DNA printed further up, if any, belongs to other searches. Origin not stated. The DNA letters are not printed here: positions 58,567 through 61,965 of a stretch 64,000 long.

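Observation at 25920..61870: AT-rich composite island: Wzx/Wzy polysaccharide locus interleaved with five T9SS cargo genes carrying glycan-active or glycan-binding heads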

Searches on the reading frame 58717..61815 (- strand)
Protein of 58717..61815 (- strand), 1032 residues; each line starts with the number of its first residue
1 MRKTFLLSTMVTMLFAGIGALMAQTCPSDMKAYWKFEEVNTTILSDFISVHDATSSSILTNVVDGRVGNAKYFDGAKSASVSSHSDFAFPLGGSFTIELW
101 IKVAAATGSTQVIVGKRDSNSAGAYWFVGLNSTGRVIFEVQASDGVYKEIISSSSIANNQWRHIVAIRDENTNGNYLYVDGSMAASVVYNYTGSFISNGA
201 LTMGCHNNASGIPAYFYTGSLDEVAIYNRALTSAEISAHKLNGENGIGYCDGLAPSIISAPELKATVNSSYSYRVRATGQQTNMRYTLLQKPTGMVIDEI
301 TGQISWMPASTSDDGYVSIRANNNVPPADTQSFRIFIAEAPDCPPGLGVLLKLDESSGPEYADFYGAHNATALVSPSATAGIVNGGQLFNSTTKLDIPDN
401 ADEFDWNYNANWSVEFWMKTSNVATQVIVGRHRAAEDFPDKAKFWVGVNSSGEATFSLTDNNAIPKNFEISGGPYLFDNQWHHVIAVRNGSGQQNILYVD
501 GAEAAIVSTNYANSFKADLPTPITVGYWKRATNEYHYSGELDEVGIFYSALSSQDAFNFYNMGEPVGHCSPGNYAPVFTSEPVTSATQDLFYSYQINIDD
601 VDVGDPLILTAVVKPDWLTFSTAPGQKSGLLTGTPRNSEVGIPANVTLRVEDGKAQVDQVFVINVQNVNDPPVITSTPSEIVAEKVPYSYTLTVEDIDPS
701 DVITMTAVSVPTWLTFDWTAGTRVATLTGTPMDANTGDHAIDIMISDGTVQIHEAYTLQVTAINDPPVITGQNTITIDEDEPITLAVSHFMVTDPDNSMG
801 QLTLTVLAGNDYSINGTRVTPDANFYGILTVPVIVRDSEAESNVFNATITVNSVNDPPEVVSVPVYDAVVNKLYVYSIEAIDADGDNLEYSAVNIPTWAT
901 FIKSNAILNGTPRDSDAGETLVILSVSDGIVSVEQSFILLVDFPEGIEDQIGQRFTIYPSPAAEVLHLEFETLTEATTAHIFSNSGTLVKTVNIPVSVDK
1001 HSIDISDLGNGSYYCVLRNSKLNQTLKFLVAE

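Call 5: search_protein_families(library=pfam, proteins=[window:58717-61815:-], max_evalue=0.01)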
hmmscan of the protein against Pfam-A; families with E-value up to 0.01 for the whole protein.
window:58717-61815:- (1032 aa): 11 families
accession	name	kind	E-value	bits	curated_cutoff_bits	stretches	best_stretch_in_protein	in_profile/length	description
PF13385.13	Laminin_G_3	-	5e-46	157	27.6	2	78-237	4-151/151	Concanavalin A-like lectin/glucanases superfamily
PF05345.18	He_PIG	-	2.7e-28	98.7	24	4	858-941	2-95/96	Putative Ig domain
PF17963.7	Big_9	-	6.3e-15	56.3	23.6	1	764-850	1-89/89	Bacterial Ig domain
PF07953.20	Toxin_R_bind_N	-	1e-13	51.9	23.8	2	91-189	52-153/191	Clostridium neurotoxin, N-terminal receptor binding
PF17803.7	Cadherin_4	-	3.2e-11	44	25.1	1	757-810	4-56/71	Bacterial cadherin-like domain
PF18962.6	Por_Secre_tail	-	2e-08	34.8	27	1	957-1029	1-74/75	Secretion system C-terminal sorting domain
PF02210.31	Laminin_G_2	-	2.3e-08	35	22.9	1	123-224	18-121/126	Laminin G domain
PF17892.7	Cadherin_5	-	1e-07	32.1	26.5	1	764-852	2-98/98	Cadherin-like domain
PF02973.23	Sialidase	-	3.8e-05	23.7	26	1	157-239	100-184/189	Sialidase, N-terminal domain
PF00054.30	Laminin_G_1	-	0.00026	21.6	24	0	471-526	45-98/131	Laminin G domain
PF05510.18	Sarcoglycan_2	-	0.0031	17.8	24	0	614-647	42-75/95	Sarcoglycan alpha/epsilon N-terminal domain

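Call 28: find_homologous_proteins(query=window:58717-61815:-, max_evalue=1e-60)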
Query window:58717-61815:- (1032 aa): 112 proteins with E <= 1e-60 among 8000 candidates.
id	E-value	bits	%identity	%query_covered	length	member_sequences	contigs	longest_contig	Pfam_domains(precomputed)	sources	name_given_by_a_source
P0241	0.0e+0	1903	81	100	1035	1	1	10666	PF17963.8,PF07953.21,PF17892.8,PF13385.14,PF18962.8,PF17803.8,PF02973.23,PF02210.32,PF05345.19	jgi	-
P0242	0.0e+0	1582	68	99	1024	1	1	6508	PF17963.8,PF07953.21,PF17892.8,PF13385.14,PF18962.8,PF17803.8,PF02973.23,PF02210.32,PF05345.19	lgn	-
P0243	0.0e+0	1550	65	100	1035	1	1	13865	PF17963.8,PF07953.21,PF17892.8,PF13385.14,PF18962.8,PF17803.8,PF02973.23,PF02210.32,PF05345.19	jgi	jgi:hypothetical protein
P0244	0.0e+0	1543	65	100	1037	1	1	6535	PF17963.8,PF07953.21,PF17892.8,PF13385.14,PF18962.8,PF17803.8,PF02973.23,PF02210.32,PF05345.19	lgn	-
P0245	0.0e+0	1482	64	100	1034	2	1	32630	PF17963.8,PF07953.21,PF13385.14,PF18962.8,PF02973.23,PF02210.32,PF05345.19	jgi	-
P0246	0.0e+0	1438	62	100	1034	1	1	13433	PF17963.8,PF07953.21,PF13385.14,PF18962.8,PF02973.23,PF02210.32,PF05345.19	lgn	-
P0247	0.0e+0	1265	57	100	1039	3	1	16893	PF17963.8,PF07953.21,PF13385.14,PF18962.8,PF17803.8,PF02973.23,PF02210.32,PF05345.19,PF00054.31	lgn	-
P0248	0.0e+0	1112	48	67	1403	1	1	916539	PF07495.20,PF07953.21,PF13385.14,PF18962.8,PF17803.8,PF02973.23,PF24908.1,PF02210.32,PF05345.19,PF16184.12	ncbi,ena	-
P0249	7.7e-295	999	48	98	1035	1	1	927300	PF17963.8,PF07953.21,PF17892.8,PF13385.14,PF18962.8,PF02973.23,PF02210.32,PF05345.19,PF11589.15,PF05510.19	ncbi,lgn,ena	-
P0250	2.4e-290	984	47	67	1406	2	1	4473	PF11614.15,PF07953.21,PF13385.14,PF18962.8,PF17803.8,PF02973.23,PF02210.32,PF05345.19,PF16184.12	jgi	jgi:hypothetical protein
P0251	3.5e-288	977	48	98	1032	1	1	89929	PF07953.21,PF17892.8,PF13385.14,PF17803.8,PF02973.23,PF02210.32,PF00054.31,PF11589.15,PF17963.8,PF18962.8,PF05345.19,PF05510.19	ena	-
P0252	6.2e-287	973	48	98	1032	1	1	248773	PF17963.8,PF07953.21,PF17892.8,PF13385.14,PF18962.8,PF17803.8,PF02973.23,PF02210.32,PF05345.19,PF00054.31,PF11589.15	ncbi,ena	-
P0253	9.9e-286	969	48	98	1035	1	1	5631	PF17963.8,PF07953.21,PF17892.8,PF13385.14,PF18962.8,PF17803.8,PF02973.23,PF02210.32,PF05345.19,PF00054.31,PF11589.15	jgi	-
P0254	2.5e-283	961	47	98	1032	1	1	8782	PF17963.8,PF07953.21,PF17892.8,PF13385.14,PF18962.8,PF17803.8,PF02973.23,PF02210.32,PF05345.19,PF00054.31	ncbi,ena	-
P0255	2.0e-282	958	47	60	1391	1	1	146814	PF17963.8,PF07953.21,PF17892.8,PF13385.14,PF18962.8,PF17803.8,PF24908.1,PF02210.32,PF05345.19,PF00054.31,PF16184.12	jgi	jgi:hypothetical protein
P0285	6.6e-251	853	44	98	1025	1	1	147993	PF07953.21,PF13385.14,PF18962.8,PF17803.8,PF02973.23,PF02210.32,PF05345.19,PF05510.19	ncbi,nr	ncbi:MAG TPA: LamG-like jellyroll fold domain-containing protein [Bacteroidales bacterium]|nr:LamG-l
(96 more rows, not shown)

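Call 29: find_encoding_contigs(protein=P0241, flank=10000, max_places=2)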
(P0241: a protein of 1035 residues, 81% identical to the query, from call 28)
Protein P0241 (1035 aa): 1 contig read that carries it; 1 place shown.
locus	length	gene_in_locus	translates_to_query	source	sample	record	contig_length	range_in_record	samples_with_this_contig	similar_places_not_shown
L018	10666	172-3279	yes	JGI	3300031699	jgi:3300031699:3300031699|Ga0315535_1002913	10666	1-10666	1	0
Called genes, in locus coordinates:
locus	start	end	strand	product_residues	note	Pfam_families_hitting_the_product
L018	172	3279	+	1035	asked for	PF07953:Toxin_R_bind_N, PF13385:Laminin_G_3, PF05345:He_PIG (weak), PF07953:Toxin_R_bind_N (weak), PF13385:Laminin_G_3, PF05345:He_PIG (weak), PF05345:He_PIG, PF18962:Por_Secre_tail, +5 more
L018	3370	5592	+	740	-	PF00657:Lipase_GDSL, PF13472:Lipase_GDSL_2, PF17892:Cadherin_5 (faint), PF17803:Cadherin_4 (faint), PF18962:Por_Secre_tail (weak)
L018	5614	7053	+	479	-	PF03062:MBOAT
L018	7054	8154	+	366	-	PF16822:ALGX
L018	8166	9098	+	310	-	PF00535:Glycos_transf_2, PF13506:Glyco_transf_21 (weak), PF13641:Glyco_tranf_2_3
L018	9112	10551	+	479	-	PF01943:Polysacc_synt, PF13440:Polysacc_synt_3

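Call 30: find_encoding_contigs(protein=P0249, flank=10000, max_places=2)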
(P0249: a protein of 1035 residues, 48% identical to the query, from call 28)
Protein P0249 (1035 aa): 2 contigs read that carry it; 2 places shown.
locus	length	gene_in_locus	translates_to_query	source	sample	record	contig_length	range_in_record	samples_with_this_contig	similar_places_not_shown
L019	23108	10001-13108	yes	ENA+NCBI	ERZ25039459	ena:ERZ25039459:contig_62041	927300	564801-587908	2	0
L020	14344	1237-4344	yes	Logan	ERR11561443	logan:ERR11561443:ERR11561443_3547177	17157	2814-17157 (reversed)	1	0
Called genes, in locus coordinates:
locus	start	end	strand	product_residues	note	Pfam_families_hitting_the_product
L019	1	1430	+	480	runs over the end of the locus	PF03062:MBOAT, PF13813:MBOAT_2 (weak)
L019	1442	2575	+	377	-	PF16822:ALGX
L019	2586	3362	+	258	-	PF00483:NTP_transferase, PF12804:NTP_transf_3 (weak)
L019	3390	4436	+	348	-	PF01073:3Beta_HSD, PF01370:Epimerase, PF04321:RmlD_sub_bind, PF16363:GDP_Man_Dehyd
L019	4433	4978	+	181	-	PF00908:dTDP_sugar_isom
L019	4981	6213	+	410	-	PF08421:Methyltransf_13, PF13489:Methyltransf_23, PF08242:Methyltransf_12 (weak), PF08484:Methyltransf_14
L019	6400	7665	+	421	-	PF16254:DUF4910, PF09940:DUF2172, PF16221:HTH_47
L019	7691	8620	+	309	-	PF01063:Aminotran_4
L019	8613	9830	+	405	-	PF01266:DAO, PF05834:Lycopene_cycl (faint)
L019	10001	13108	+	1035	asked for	PF07953:Toxin_R_bind_N, PF13385:Laminin_G_3, PF05345:He_PIG, PF13385:Laminin_G_3, PF05345:He_PIG, PF05345:He_PIG, PF05345:He_PIG, PF18962:Por_Secre_tail, +6 more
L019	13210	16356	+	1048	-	PF13385:Laminin_G_3, PF05345:He_PIG, PF07953:Toxin_R_bind_N (weak), PF13385:Laminin_G_3, PF02973:Sialidase, PF05345:He_PIG, PF05345:He_PIG, PF18962:Por_Secre_tail, +5 more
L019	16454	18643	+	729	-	PF00657:Lipase_GDSL, PF13472:Lipase_GDSL_2, PF17892:Cadherin_5 (faint), PF17963:Big_9 (faint), PF17803:Cadherin_4, PF05345:He_PIG, PF18962:Por_Secre_tail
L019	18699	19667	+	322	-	PF13506:Glyco_transf_21 (weak), PF13641:Glyco_tranf_2_3, PF00535:Glycos_transf_2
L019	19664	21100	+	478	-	PF01943:Polysacc_synt, PF13440:Polysacc_synt_3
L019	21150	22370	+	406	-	-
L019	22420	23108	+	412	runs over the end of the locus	PF01757:Acyl_transf_3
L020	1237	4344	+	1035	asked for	PF07953:Toxin_R_bind_N, PF13385:Laminin_G_3, PF05345:He_PIG, PF13385:Laminin_G_3, PF05345:He_PIG, PF05345:He_PIG, PF05345:He_PIG, PF18962:Por_Secre_tail, +6 more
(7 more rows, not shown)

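Call 62: find_encoding_contigs(protein=P0285, flank=10000, max_places=1)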
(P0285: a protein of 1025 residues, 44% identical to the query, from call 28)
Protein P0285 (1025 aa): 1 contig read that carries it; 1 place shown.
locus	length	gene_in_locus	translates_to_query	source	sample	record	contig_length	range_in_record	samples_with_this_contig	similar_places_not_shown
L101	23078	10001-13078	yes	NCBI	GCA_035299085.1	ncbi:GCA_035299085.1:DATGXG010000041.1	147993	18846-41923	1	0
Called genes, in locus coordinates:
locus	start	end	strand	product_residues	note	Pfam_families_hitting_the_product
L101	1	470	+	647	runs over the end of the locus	PF02705:K_trans, PF22776:K_trans_C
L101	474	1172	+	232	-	PF20260:PUA_4, PF04452:Methyltrans_RNA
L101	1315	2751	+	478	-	PF03062:MBOAT, PF13813:MBOAT_2 (weak)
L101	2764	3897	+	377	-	PF16822:ALGX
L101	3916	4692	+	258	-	PF00483:NTP_transferase, PF12804:NTP_transf_3 (weak)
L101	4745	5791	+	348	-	PF01073:3Beta_HSD, PF01370:Epimerase, PF04321:RmlD_sub_bind, PF16363:GDP_Man_Dehyd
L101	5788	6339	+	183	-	PF00908:dTDP_sugar_isom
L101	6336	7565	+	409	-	PF08421:Methyltransf_13, PF13489:Methyltransf_23, PF08241:Methyltransf_11 (weak), PF08242:Methyltransf_12, PF08484:Methyltransf_14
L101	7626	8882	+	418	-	PF16254:DUF4910, PF09940:DUF2172, PF16221:HTH_47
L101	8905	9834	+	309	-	PF01063:Aminotran_4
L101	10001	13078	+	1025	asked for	PF07953:Toxin_R_bind_N, PF13385:Laminin_G_3, PF05345:He_PIG, PF13385:Laminin_G_3, PF05345:He_PIG, PF05345:He_PIG, PF05345:He_PIG, PF18962:Por_Secre_tail, +4 more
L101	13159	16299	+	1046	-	PF07953:Toxin_R_bind_N (weak), PF13385:Laminin_G_3, PF05345:He_PIG, PF13385:Laminin_G_3, PF05345:He_PIG, PF17892:Cadherin_5 (weak), PF05345:He_PIG, PF18962:Por_Secre_tail, +4 more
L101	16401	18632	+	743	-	PF00657:Lipase_GDSL, PF13472:Lipase_GDSL_2, PF17892:Cadherin_5 (faint), PF17803:Cadherin_4, PF17963:Big_9, PF18962:Por_Secre_tail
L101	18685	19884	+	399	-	-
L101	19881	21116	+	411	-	PF01757:Acyl_transf_3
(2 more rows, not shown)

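Call 63: find_encoding_contigs(protein=P0252, flank=10000, max_places=1)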
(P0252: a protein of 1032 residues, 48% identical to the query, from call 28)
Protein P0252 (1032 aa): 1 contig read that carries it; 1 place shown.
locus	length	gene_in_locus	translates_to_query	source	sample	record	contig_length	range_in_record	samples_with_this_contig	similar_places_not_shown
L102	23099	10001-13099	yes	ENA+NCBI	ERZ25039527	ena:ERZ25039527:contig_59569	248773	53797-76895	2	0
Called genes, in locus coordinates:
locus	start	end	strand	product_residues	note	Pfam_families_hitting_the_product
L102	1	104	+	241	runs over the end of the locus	PF20260:PUA_4, PF04452:Methyltrans_RNA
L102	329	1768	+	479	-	PF03062:MBOAT, PF13813:MBOAT_2 (weak)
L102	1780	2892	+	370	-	PF16822:ALGX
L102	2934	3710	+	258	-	PF00483:NTP_transferase, PF12804:NTP_transf_3 (weak)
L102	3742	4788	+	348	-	PF01073:3Beta_HSD, PF01370:Epimerase, PF04321:RmlD_sub_bind, PF16363:GDP_Man_Dehyd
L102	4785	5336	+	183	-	PF00908:dTDP_sugar_isom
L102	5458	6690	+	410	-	PF08421:Methyltransf_13, PF13489:Methyltransf_23, PF08241:Methyltransf_11 (faint), PF08242:Methyltransf_12 (weak), PF08484:Methyltransf_14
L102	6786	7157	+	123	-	PF13366:PDDEXK_3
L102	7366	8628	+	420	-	PF16254:DUF4910, PF09940:DUF2172, PF16221:HTH_47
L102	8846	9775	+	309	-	PF01063:Aminotran_4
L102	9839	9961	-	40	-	-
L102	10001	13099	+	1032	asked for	PF07953:Toxin_R_bind_N, PF13385:Laminin_G_3, PF05345:He_PIG, PF13385:Laminin_G_3, PF05345:He_PIG, PF17803:Cadherin_4 (weak), PF05345:He_PIG, PF18962:Por_Secre_tail, +6 more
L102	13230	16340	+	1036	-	PF07953:Toxin_R_bind_N (weak), PF13385:Laminin_G_3, PF05345:He_PIG, PF07953:Toxin_R_bind_N (weak), PF13385:Laminin_G_3, PF05345:He_PIG (weak), PF05345:He_PIG, PF18962:Por_Secre_tail, +6 more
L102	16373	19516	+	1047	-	PF07953:Toxin_R_bind_N, PF17963:Big_9 (faint), PF13385:Laminin_G_3, PF05345:He_PIG, PF13385:Laminin_G_3, PF05345:He_PIG, PF11589:DUF3244 (weak), PF18962:Por_Secre_tail, +3 more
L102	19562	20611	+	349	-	PF00657:Lipase_GDSL, PF13472:Lipase_GDSL_2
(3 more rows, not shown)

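Call 80: find_encoding_contigs(protein=P0243, flank=10000, max_places=1)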
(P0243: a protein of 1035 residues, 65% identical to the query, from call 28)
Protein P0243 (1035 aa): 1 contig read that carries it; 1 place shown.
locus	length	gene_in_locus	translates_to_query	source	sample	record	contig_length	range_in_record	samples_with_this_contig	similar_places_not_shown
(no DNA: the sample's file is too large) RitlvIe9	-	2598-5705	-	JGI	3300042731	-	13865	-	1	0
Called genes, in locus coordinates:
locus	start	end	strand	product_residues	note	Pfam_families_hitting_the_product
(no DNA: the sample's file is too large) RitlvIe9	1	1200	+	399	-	?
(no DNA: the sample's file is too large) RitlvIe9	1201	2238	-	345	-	PF10340:Say1_Mug180, PF07859:Abhydrolase_3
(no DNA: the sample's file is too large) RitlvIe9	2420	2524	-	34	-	-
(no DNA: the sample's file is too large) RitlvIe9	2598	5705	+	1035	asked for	PF07953:Toxin_R_bind_N, PF02973:Sialidase (faint), PF13385:Laminin_G_3, PF13385:Laminin_G_3, PF05345:He_PIG (weak), PF17963:Big_9 (weak), PF05345:He_PIG, PF18962:Por_Secre_tail, +3 more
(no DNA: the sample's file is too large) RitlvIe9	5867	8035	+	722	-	PF00657:Lipase_GDSL (weak), PF13472:Lipase_GDSL_2, PF17803:Cadherin_4 (faint), PF17892:Cadherin_5 (faint), PF18962:Por_Secre_tail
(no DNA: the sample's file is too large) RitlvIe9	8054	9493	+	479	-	PF03062:MBOAT, PF13813:MBOAT_2 (weak)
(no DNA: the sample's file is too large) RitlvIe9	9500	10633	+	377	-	PF16822:ALGX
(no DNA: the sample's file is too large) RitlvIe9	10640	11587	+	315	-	PF00535:Glycos_transf_2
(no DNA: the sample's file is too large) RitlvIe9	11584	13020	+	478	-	PF01943:Polysacc_synt, PF13440:Polysacc_synt_3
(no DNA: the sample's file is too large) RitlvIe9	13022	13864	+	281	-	?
